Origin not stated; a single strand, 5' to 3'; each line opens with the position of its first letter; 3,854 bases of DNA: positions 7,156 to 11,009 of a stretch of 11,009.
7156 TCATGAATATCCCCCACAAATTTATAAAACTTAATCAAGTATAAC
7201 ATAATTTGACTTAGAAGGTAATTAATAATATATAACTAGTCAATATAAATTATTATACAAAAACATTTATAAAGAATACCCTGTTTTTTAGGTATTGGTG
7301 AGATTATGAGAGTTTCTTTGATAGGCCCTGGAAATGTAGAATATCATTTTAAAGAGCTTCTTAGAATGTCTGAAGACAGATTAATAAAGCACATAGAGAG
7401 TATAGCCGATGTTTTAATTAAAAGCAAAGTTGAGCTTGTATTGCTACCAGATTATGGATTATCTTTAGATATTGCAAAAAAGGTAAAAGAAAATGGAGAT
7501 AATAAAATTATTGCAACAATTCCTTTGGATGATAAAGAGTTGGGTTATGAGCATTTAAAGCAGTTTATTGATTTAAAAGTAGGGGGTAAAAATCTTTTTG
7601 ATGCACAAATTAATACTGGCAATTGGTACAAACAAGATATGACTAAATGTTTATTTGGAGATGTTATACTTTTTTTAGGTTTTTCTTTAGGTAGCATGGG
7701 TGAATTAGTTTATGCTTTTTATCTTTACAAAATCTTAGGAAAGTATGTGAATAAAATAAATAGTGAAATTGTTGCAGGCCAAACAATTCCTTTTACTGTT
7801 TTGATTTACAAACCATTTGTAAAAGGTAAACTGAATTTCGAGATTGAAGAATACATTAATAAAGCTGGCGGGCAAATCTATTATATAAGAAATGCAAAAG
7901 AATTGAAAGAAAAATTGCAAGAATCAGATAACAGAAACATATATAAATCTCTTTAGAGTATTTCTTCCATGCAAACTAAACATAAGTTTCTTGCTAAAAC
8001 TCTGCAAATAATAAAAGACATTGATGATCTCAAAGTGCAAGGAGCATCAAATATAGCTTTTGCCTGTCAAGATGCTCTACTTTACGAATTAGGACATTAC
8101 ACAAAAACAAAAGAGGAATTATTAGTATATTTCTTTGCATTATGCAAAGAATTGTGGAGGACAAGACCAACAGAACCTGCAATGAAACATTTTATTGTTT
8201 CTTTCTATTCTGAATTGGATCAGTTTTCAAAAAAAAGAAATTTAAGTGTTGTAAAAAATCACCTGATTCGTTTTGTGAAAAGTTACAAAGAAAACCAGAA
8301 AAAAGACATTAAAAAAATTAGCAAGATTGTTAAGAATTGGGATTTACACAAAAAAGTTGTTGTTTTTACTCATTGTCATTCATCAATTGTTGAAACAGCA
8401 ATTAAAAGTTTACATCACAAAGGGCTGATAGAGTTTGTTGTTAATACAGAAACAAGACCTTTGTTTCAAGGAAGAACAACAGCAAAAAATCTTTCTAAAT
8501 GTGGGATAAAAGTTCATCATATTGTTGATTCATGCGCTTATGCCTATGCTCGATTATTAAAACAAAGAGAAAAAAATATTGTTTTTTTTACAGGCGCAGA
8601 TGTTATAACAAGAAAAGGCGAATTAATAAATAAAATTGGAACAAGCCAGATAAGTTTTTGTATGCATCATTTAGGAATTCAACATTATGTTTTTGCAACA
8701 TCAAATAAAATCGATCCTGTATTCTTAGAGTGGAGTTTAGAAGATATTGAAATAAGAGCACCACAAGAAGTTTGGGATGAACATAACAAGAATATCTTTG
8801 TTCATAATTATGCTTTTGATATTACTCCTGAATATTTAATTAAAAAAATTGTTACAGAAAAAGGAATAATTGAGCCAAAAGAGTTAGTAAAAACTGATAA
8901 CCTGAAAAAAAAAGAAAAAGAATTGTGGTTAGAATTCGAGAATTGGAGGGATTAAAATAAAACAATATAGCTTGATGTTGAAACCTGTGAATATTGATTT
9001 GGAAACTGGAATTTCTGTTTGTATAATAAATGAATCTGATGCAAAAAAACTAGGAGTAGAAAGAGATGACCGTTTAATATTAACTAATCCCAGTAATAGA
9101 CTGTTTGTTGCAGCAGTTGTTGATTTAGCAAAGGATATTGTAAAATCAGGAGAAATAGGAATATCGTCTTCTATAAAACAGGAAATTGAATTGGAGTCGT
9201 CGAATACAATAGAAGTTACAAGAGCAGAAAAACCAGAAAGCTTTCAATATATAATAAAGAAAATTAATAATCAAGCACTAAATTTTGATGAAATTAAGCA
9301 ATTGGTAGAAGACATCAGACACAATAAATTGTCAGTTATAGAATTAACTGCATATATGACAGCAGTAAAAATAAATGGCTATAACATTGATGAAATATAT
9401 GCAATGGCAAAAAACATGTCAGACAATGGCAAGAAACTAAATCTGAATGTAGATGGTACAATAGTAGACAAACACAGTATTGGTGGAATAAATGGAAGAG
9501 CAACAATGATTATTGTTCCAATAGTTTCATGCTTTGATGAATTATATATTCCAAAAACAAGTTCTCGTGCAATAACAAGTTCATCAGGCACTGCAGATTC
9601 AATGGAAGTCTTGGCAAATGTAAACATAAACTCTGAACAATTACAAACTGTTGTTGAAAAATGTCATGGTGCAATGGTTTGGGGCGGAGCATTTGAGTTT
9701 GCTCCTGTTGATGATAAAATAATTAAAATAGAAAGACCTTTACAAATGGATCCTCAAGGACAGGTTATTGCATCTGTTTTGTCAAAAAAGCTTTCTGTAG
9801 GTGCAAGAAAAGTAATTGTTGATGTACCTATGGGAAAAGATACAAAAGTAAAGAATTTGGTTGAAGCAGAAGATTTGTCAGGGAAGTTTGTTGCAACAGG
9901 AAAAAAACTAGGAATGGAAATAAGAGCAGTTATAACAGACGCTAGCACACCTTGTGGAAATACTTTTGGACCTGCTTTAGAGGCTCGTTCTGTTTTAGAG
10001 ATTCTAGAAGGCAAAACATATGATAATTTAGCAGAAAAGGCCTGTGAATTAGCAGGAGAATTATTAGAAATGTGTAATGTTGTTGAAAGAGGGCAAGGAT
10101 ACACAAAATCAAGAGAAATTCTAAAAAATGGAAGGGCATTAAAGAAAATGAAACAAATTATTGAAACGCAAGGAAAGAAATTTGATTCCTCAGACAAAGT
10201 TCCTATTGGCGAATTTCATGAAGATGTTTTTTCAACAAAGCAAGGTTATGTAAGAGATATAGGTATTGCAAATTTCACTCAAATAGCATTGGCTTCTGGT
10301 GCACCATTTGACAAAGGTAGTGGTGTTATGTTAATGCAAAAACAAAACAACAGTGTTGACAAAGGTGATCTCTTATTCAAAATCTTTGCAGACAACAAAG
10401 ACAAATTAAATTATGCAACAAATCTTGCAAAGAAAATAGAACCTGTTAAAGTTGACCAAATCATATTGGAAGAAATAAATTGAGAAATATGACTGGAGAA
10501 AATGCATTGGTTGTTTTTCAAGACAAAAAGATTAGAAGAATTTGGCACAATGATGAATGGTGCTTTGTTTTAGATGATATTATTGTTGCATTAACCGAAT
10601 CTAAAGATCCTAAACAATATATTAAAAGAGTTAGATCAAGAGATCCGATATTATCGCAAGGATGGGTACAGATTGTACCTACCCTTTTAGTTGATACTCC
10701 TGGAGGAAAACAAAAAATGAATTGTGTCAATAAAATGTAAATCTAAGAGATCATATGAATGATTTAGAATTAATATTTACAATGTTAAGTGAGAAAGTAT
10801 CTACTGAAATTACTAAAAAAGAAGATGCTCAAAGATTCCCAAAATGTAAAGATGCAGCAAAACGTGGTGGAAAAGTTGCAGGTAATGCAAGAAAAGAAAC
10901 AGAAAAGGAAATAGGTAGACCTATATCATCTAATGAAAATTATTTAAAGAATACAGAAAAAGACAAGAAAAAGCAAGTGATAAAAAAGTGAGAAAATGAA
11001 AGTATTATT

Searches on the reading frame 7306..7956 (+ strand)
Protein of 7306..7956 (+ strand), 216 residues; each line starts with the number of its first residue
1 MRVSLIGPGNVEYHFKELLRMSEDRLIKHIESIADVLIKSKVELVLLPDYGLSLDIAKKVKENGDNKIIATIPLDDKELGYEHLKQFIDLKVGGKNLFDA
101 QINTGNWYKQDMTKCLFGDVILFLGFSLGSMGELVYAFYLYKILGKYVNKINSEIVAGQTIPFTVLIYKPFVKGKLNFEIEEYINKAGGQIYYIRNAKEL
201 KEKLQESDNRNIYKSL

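Call 3: search_protein_families(library=pfam, proteins=[window:7306-7956:+], max_evalue=1)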
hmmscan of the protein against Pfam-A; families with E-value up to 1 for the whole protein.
window:7306-7956:+ (216 aa): 1 family
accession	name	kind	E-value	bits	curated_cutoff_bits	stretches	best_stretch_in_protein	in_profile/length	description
PF18306.6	LDcluster4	-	0.017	15.2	26.3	1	96-152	72-127/151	SLOG cluster4 family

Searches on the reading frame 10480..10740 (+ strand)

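Call 3: search_protein_families(library=pfam, proteins=[window:10480-10740:+], max_evalue=1)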
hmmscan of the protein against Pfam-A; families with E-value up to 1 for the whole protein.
window:10480-10740:+ (86 aa): 1 family
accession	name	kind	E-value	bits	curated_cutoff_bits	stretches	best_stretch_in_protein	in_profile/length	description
PF02498.22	Bro-N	-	0.0007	20.6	25.6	1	17-85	1-68/96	BRO family, N-terminal domain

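Call 7: search_protein_families(library=phrogs, proteins=[window:10480-10740:+], max_evalue=1)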
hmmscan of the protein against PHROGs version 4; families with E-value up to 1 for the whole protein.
window:10480-10740:+ (86 aa): 6 families
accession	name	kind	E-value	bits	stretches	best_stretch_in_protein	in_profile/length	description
phrog_15286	-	unknown function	2.5e-09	37.5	1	5-79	2-78/274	-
phrog_130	-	transcription regulation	0.0018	18.4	1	4-84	154-227/480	anti-repressor Ant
phrog_2593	-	transcription regulation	0.0041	17.9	1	2-84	16-96/255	anti-repressor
phrog_7940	-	unknown function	0.0049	17.5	1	12-85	8-71/252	-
phrog_2899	-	transcription regulation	0.08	13.5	1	8-85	5-75/263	anti-repressor Ant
phrog_245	-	transcription regulation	0.17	12.4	1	11-84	44-106/319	anti-repressor Ant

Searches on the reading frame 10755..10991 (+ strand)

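Call 3: search_protein_families(library=pfam, proteins=[window:10755-10991:+], max_evalue=1)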
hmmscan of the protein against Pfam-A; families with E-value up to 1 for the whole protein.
window:10755-10991:+ (78 aa): 0 families

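Call 7: search_protein_families(library=phrogs, proteins=[window:10755-10991:+], max_evalue=1)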
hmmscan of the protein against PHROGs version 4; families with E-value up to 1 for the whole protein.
window:10755-10991:+ (78 aa): 2 families
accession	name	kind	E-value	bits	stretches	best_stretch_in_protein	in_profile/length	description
phrog_15286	-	unknown function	2.8e-13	50.5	1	1-63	204-266/274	-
phrog_28094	-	unknown function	1.6e-11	45.3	1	6-62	1-57/66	-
